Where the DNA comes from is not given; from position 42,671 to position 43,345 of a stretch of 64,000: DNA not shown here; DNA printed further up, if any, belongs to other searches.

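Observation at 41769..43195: Tandem array of four diverged small paralogues (100-124 aa)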

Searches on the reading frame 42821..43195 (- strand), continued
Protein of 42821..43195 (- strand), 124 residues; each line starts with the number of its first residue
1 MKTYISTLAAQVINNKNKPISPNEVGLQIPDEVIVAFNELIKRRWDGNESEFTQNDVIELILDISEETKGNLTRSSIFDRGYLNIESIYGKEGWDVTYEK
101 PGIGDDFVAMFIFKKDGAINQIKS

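Call 37: search_protein_families(library=pfam, proteins=[L054:7516-8901:+, L054:6374-7384:+, L020:15946-16644:+, L010:5591-7528:+, L019:4741-5676:+, L010:4445-4897:+, L057:3506-4510:+, L084:18009-19217:+, L020:11025-11657:+, L039:6940-8262:-], max_evalue=0.001)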
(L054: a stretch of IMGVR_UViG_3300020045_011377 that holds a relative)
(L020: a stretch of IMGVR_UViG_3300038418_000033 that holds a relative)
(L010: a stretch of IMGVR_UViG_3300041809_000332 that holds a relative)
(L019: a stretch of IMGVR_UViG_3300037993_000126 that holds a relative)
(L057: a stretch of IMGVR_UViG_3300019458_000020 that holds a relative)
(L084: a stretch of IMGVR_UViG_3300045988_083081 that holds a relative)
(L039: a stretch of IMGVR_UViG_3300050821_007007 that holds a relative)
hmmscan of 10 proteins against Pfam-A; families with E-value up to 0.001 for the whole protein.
L054:7516-8901:+ (461 aa): 2 families
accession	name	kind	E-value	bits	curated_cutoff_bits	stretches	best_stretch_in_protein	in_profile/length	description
PF04095.22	NAPRTase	-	3e-53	181.5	20.8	1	170-416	1-225/239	Nicotinate phosphoribosyltransferase (NAPRTase) family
PF18127.6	NAMPT_N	-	1.9e-25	89.4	25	1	5-98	1-98/98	Nicotinamide phosphoribosyltransferase, N-terminal domain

L054:6374-7384:+ (336 aa): 3 families
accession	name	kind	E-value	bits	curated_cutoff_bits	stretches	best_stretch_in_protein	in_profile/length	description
PF00293.34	NUDIX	-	1.3e-18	67.8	21.1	1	204-329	7-131/134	NUDIX domain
PF01467.32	CTP_transf_like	-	4.5e-08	33.8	21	1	5-141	1-131/133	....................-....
PF14815.12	NUDIX_4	-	0.00044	20.5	35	1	206-297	4-78/113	NUDIX domain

L020:15946-16644:+ (232 aa): 2 families
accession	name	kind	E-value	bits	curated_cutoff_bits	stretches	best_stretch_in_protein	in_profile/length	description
PF01541.30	GIY-YIG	-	5.4e-10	39.9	22.6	1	5-92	3-78/78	GIY-YIG catalytic domain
PF07460.16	NUMOD3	-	2.1e-05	24.8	20.4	0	124-145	3-23/37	NUMOD3 motif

L010:5591-7528:+ (645 aa): 6 families
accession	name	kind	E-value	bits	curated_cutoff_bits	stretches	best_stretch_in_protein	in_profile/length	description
PF00580.27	UvrD-helicase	-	6.8e-54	183.8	23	1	3-277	1-268/271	UvrD/REP helicase N-terminal domain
PF13361.12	UvrD_C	-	2.9e-51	175.4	25.6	1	288-621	2-348/350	UvrD-like helicase C-terminal domain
PF13245.12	AAA_19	-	1.8e-18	67.5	25.1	1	16-264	11-133/134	AAA domain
PF13538.12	UvrD_C_2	-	1.9e-09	37.7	27.4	1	560-618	2-51/52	UvrD-like helicase C-terminal domain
PF01443.25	Viral_helicase1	-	2.5e-05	24.6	21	0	536-619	159-227/228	Viral superfamily 1 RNA helicase core domain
PF13604.12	AAA_30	-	2.5e-05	24.5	27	1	2-66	1-65/191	AAA domain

L019:4741-5676:+ (311 aa): 1 family
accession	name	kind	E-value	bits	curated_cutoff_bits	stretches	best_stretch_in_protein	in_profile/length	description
PF03235.19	GmrSD_N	-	4.4e-18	66.5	33.2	1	140-231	4-78/199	GmrSD restriction endonuclease, N-terminal domain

L010:4445-4897:+ (150 aa): 1 family
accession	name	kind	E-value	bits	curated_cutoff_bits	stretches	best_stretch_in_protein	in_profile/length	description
PF14279.12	HNH_5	-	2.6e-07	30.9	27.5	1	47-95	3-54/56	HNH endonuclease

L057:3506-4510:+ (334 aa): 1 family
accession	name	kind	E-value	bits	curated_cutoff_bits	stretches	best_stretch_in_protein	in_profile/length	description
PF00092.34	VWA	-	0.00091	19.9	23.8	0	11-65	2-53/174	von Willebrand factor type A domain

L084:18009-19217:+ (402 aa): 0 families

L020:11025-11657:+ (210 aa): 0 families

L039:6940-8262:- (440 aa): 0 families

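Call 45: fold_search(model_id=the predicted structure, library=pdb)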
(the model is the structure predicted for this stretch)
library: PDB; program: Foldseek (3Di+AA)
matches with E <= 10: 358; with E <= 0.001: 0
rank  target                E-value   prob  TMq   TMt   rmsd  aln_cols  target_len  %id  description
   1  9gm7_C                2.7e-02  0.95  0.42  0.15  10.5       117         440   12  MukBEF in a nucleotide-bound state with open neck gate (monomer) (released 2025-03-26)
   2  9gm7_D                4.3e-02  0.95  0.44  0.22  10.7       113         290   12  MukBEF in a nucleotide-bound state with open neck gate (monomer) (released 2025-03-26)
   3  8d86_C                5.6e-02  0.85  0.39  0.26   5.5        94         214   14  Isoreticular, interpenetrating co-crystal of Replication Initiator Protein REPE54 and symmetrical expanded duplex (31m (released 2023-06-28)
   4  8tiw_C                6.4e-02  0.90  0.40  0.27   5.4        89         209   15  Isoreticular, interpenetrating co-crystal of Replication Initiator Protein REPE54 and symmetrical expanded duplex (31m (released 2023-08-02)
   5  9gm9_D                7.3e-02  0.89  0.43  0.20  10.9       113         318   12  MukBEF in a DNA capture state (released 2025-03-26)
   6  9yzm_C                8.3e-02  0.91  0.43  0.28   3.9        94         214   15  Isoreticular co-crystal 1 with asymmetrical expanded duplex (31mer) containing insert sequence CTAATTAGGC and loaded w (released 2026-02-18)
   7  7nvr_W                9.5e-02  0.60  0.32  0.22   9.6       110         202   15  Human Mediator with RNA Polymerase II Pre-initiation complex (released 2021-05-05)
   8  5hvq_C                1.1e-01  0.94  0.45  0.26   3.8        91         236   13  Alternative model of the MAGE-G1 NSE-1 complex (released 2016-10-26)
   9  7jpo_A                1.1e-01  0.89  0.42  0.18  10.6       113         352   11  ORC-O1AAA: Human Origin Recognition Complex (ORC) with dynamic/unresolved ORC2 WH (released 2020-09-02)
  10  7dg2_A                1.2e-01  0.96  0.45  0.27   3.5        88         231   14  Nse1-Nse3-Nse4 complex (released 2021-05-26)
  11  9yzl_C                1.2e-01  0.82  0.40  0.26   5.3        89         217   15  Isoreticular co-crystal of Replication Initiator Protein REPE54 and asymmetrical expanded duplex (31mer) containing th (released 2026-02-18)
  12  9yzu_C                1.3e-01  0.87  0.43  0.28   3.9        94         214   15  Isoreticular co-crystal 1 with asymmetrical expanded duplex (31mer) containing insert sequence ATGAGTCATA and loaded w (released 2026-02-18)
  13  7nz2_C1               1.3e-01  0.82  0.42  0.15   9.4       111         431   13  Cryo-EM structure of the MukBEF-MatP-DNA tetrad (released 2021-07-07)
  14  7tji_I                1.4e-01  0.44  0.36  0.15  13.5       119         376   16  S. cerevisiae ORC bound to 84 bp ARS1 DNA and Cdc6 (state 2) with flexible Orc6 N-terminal domain (released 2022-10-05)
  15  8tiu_C                1.5e-01  0.66  0.38  0.25   5.6        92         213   14  Isoreticular, interpenetrating co-crystal of Replication Initiator Protein REPE54 and symmetrical expanded duplex (31m (released 2023-08-02)
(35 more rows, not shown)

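Call 46: find_encoding_contigs(protein=P0003, flank=10000, max_places=4)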
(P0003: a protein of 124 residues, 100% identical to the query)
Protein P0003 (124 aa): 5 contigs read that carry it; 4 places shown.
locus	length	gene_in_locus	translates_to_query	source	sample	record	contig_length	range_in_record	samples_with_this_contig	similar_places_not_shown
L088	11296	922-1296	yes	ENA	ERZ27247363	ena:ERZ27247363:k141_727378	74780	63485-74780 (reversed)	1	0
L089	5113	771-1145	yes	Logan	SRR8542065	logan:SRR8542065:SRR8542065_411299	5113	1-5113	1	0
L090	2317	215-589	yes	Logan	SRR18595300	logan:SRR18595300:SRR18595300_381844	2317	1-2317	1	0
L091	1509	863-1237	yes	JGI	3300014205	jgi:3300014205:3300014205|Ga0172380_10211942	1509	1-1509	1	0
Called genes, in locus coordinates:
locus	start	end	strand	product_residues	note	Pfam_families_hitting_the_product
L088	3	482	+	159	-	?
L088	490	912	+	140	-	-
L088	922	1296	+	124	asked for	-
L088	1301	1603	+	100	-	-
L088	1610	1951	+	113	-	-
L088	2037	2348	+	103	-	-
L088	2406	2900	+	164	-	-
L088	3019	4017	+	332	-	PF06067:DUF932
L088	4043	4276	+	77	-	-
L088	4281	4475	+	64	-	-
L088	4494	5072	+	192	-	-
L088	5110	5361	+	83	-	-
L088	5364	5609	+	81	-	-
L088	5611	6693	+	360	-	-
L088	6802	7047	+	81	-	-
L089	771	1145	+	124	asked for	-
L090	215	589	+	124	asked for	-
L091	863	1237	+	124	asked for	-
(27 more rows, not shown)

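Call 50: find_encoding_contigs(protein=P0052, flank=6000, max_places=3)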
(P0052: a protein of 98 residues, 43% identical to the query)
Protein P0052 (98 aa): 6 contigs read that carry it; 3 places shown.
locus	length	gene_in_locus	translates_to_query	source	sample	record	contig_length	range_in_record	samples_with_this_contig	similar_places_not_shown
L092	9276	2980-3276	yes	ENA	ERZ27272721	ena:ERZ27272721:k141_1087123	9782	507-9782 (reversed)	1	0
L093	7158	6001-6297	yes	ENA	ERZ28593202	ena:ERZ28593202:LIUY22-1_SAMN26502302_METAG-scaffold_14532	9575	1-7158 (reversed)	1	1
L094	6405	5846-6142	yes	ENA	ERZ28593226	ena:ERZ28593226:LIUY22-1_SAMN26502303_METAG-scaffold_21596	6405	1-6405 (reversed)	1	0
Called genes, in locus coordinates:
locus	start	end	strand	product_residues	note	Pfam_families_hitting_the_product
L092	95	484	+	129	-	-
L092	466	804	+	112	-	-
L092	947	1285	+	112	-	PF05866:RusA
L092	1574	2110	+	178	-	-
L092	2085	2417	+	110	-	-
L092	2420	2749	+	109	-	-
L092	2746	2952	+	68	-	-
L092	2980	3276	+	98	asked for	-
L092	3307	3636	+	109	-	-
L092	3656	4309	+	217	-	-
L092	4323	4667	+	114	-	-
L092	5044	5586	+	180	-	PF13022:HTH_Tnp_1_2 (faint)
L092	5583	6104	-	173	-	-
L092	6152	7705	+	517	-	-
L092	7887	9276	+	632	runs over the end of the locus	?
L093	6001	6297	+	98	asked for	-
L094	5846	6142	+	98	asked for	-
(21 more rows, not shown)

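Call 51: find_encoding_contigs(protein=P0216, flank=6000, max_places=3)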
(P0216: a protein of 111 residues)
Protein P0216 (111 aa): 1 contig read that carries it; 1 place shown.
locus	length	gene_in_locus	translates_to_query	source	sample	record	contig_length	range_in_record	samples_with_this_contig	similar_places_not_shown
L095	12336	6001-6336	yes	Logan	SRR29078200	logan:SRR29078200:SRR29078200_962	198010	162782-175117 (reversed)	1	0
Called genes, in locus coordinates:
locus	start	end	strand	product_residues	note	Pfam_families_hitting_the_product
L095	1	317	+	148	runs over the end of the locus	-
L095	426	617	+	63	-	-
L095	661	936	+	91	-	-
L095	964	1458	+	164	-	-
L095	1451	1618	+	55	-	-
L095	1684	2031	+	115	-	-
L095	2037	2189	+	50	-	-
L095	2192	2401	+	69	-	-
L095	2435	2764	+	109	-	-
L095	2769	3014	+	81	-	-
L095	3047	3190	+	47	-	-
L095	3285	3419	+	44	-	-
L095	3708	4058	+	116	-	-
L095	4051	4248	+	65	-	-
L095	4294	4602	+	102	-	-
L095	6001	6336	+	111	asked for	-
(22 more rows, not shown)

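Call 54: search_protein_families(library=phrogs, alignment_id=A3, max_evalue=0.01)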
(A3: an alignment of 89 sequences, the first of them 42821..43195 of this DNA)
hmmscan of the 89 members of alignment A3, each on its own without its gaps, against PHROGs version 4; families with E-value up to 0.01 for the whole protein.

A. member 1, window:42821-43195:- (124 aa): 0 families

B. families by the number of members that match (of 89 scanned): 1 family
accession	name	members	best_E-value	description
phrog_6287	-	1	0.0062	BstA abortive infection system, replication inhibitor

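Call 55: search_protein_families(library=pfam, alignment_id=A3, max_evalue=0.1)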
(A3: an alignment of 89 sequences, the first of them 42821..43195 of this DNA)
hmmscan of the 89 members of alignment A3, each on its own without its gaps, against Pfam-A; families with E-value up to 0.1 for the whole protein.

A. member 1, window:42821-43195:- (124 aa): 0 families

B. families by the number of members that match (of 89 scanned): 20 families
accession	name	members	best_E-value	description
PF02760.21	HIN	2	0.016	HIN-200/IF120x domain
PF01881.21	Cas_Cas6_C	2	0.045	CRISPR associated protein Cas6, C-terminal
PF03051.21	Peptidase_C1_2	1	0.016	Peptidase C1-like family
PF21712.3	RASSF8-10_RA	1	0.023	Ras association domain-containing protein 8/10, RA domain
PF09562.16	RE_LlaMI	1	0.025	LlaMI restriction endonuclease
PF20291.3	MC5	1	0.031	ABC-three component (ABC-3C) system Middle Component 5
PF12314.13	IMCp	1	0.033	Inner membrane complex protein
PF19612.4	DUF6117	1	0.04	Family of unknown function (DUF6117)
PF03308.22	MeaB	1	0.044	Methylmalonyl Co-A mutase-associated GTPase MeaB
PF22448.1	RepB_primase_C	1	0.047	RepB DNA-primase C-terminal helical domain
PF11848.13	DUF3368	1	0.052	Domain of unknown function (DUF3368)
PF22278.2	DUF6958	1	0.053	Family of unknown function (DUF6958)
PF10273.14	WGG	1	0.065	Pre-rRNA-processing protein TSR2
PF01603.26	B56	1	0.065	Protein phosphatase 2A regulatory B subunit (B56 family)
PF15907.11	Itfg2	1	0.073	Integrin-alpha FG-GAP repeat-containing protein 2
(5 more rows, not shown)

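Call 56: find_related_loci(query=A3, collection=genome_contigs, flank=8000)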
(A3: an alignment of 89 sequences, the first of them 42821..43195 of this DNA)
Query A3 (124 aa) in genome_contigs; peptide patterns used: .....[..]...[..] (x = any residue, [..] = any of these).
115 stretches matched a pattern; 54 encode a relative of the query (tblastn E <= 1e-3); 54 distinct loci.
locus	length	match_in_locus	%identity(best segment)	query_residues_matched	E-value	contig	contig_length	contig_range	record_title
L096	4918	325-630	39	12-115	2e-23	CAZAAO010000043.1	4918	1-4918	MAG TPA_asm: uncultured Candidatus Saccharibacteria bacterium isolate SRP278252_co2_119 genome assembly, contig: NODE_37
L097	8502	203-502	42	13-114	2e-22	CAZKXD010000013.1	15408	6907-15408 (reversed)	MAG TPA_asm: uncultured Candidatus Saccharibacteria bacterium isolate binchicken_co251_982 genome assembly, contig: NODE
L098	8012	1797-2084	41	17-114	2e-21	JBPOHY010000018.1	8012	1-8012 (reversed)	MAG: candidate division WWE3 bacterium isolate MAG_425 c_000000405654, whole genome shotgun sequence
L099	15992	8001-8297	42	15-114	2e-21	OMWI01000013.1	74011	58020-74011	uncultured Prevotellaceae bacterium isolate RUG036 genome assembly, contig: scaffold_95, whole genome shotgun sequence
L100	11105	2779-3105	39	5-115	7e-21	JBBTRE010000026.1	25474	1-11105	MAG: Patescibacteria group bacterium isolate H41-bin011_1 H41_bin011_1_000000000026, whole genome shotgun sequence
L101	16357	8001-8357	36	3-123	5e-20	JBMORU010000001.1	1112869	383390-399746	MAG: Patescibacteria group bacterium isolate Betzabe_MAG188 MAG188_1, whole genome shotgun sequence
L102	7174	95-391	41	19-113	1e-19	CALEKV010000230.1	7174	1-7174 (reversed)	MAG TPA_asm: uncultured Candidatus Saccharibacteria bacterium isolate SRR3330208_bin.157_CONCOCT_v1.1_MAG genome assembl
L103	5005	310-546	46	29-113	2e-19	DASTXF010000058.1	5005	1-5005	MAG TPA_asm: Candidatus Paceibacterota bacterium isolate SMAG_U2407 k141_452885, whole genome shotgun sequence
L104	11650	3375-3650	40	17-110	4e-19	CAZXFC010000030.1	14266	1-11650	MAG TPA_asm: uncultured Candidatus Saccharibacteria bacterium isolate SRP269290_co1_801 genome assembly, contig: NODE_59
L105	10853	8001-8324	36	6-115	7e-19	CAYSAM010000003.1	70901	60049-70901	MAG TPA_asm: uncultured Pseudomonadales bacterium isolate SRP286056_co2_591 genome assembly, contig: NODE_371_length_709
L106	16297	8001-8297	38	13-113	9e-19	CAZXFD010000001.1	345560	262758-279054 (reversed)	MAG TPA_asm: uncultured Gammaproteobacteria bacterium isolate SRP220891_co4_301 genome assembly, contig: NODE_14_length_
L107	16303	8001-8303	36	13-115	2e-18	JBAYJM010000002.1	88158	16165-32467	MAG: Candidatus Buchananbacteria bacterium isolate SO_2016_GW1_56 scaffold00600_OW334_2016, whole genome shotgun sequenc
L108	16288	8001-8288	41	18-115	2e-18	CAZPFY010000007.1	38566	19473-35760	MAG TPA_asm: uncultured Pseudomonadales bacterium isolate SRP062349_co1_292 genome assembly, contig: NODE_111_length_385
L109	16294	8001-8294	36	19-115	3e-18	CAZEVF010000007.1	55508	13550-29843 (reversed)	MAG TPA_asm: uncultured Candidatus Saccharibacteria bacterium isolate SRP287540_co1_128 genome assembly, contig: NODE_50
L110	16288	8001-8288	39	18-115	4e-18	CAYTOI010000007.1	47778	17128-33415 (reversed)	MAG TPA_asm: uncultured Pseudomonadales bacterium isolate SRP278252_co2_194 genome assembly, contig: NODE_1248_length_47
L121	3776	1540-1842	39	14-113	1e-16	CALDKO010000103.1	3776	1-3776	MAG TPA_asm: uncultured bacterium isolate SRR6231156_bin.70_CONCOCT_v1.1_MAG genome assembly, contig: ERZ650269.5204, wh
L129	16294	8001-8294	38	18-115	8e-16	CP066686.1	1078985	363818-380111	MAG: Candidatus Woesebacteria bacterium isolate NC_groundwater_442_Ag_B-0.1um_40_41 chromosome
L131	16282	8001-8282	39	18-113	1e-15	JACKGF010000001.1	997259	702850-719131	MAG: Candidatus Nomurabacteria bacterium isolate HK-STAS-PATE-27 HK-STAS-PATE-27_1, whole genome shotgun sequence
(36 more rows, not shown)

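Call 60: search_protein_families(library=pfam, proteins=[L129:7242-7901:-, L121:704-1435:-, L101:7218-7910:+, L031:11542-12639:+, L014:15430-15999:+, L036:11416-11772:+, L059:5329-5910:+], max_evalue=0.01)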
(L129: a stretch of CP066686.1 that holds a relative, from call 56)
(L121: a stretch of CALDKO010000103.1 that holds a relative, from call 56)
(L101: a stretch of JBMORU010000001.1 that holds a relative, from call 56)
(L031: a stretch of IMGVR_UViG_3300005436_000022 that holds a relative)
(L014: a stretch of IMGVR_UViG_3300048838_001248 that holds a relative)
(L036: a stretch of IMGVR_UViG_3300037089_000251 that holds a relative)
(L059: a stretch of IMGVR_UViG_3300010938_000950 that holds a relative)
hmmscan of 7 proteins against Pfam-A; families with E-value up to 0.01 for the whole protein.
L129:7242-7901:- (219 aa): 3 families
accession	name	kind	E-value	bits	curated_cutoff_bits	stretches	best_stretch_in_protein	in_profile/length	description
PF21906.2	NrtR_WHD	-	5.2e-17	62.2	27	1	160-218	3-61/61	NrtR DNA-binding winged helix domain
PF19368.5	AraR_C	-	0.00034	21.2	23.8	1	157-218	4-66/82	AraR C-terminal winged HTH domain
PF00293.34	NUDIX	-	0.002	18.6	21.1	1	27-113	5-94/134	NUDIX domain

L121:704-1435:- (243 aa): 1 family
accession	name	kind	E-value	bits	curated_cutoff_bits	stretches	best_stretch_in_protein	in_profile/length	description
PF01978.25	TrmB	-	1.1e-11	44.8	25.6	1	8-76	2-68/68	Sugar-specific transcriptional regulator TrmB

L101:7218-7910:+ (230 aa): 3 families
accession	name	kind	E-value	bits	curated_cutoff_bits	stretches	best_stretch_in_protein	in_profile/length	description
PF00293.34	NUDIX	-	4.4e-13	49.8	21.1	1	83-201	4-127/134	NUDIX domain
PF14815.12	NUDIX_4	-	2.8e-05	24.3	35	1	85-193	2-98/113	NUDIX domain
PF14947.12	HTH_45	-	0.0038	17.6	25.5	0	34-70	34-70/77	Winged helix-turn-helix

L031:11542-12639:+ (365 aa): 0 families

L014:15430-15999:+ (189 aa): 0 families

L036:11416-11772:+ (118 aa): 0 families

L059:5329-5910:+ (193 aa): 1 family
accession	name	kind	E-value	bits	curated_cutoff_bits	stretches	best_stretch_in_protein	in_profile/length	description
PF12850.12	Metallophos_2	-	2.3e-07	31.4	27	1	8-145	1-117/154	Calcineurin-like phosphoesterase superfamily domain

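Call 64: find_encoding_contigs(protein=P0102, flank=8000, max_places=2)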
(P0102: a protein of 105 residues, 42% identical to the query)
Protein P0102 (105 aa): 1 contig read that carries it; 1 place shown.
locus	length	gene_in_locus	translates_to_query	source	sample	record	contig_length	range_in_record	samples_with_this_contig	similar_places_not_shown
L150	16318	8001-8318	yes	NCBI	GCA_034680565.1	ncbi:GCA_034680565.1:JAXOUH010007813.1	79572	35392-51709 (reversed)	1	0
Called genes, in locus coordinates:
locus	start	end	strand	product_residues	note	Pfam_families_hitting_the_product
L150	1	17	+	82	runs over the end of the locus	-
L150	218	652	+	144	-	-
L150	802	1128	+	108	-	-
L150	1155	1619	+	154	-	-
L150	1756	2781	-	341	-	-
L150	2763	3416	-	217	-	-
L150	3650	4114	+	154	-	PF11188:DUF2975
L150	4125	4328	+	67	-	PF13443:HTH_26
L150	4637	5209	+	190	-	-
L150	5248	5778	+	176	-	-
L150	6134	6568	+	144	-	-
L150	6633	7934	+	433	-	PF05970:PIF1, PF13245:AAA_19, PF13604:AAA_30, PF13401:AAA_22 (weak), PF21530:Pif1_2B_dom (weak)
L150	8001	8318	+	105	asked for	-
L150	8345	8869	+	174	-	PF00903:Glyoxalase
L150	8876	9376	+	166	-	PF06983:3-dmu-9_3-mt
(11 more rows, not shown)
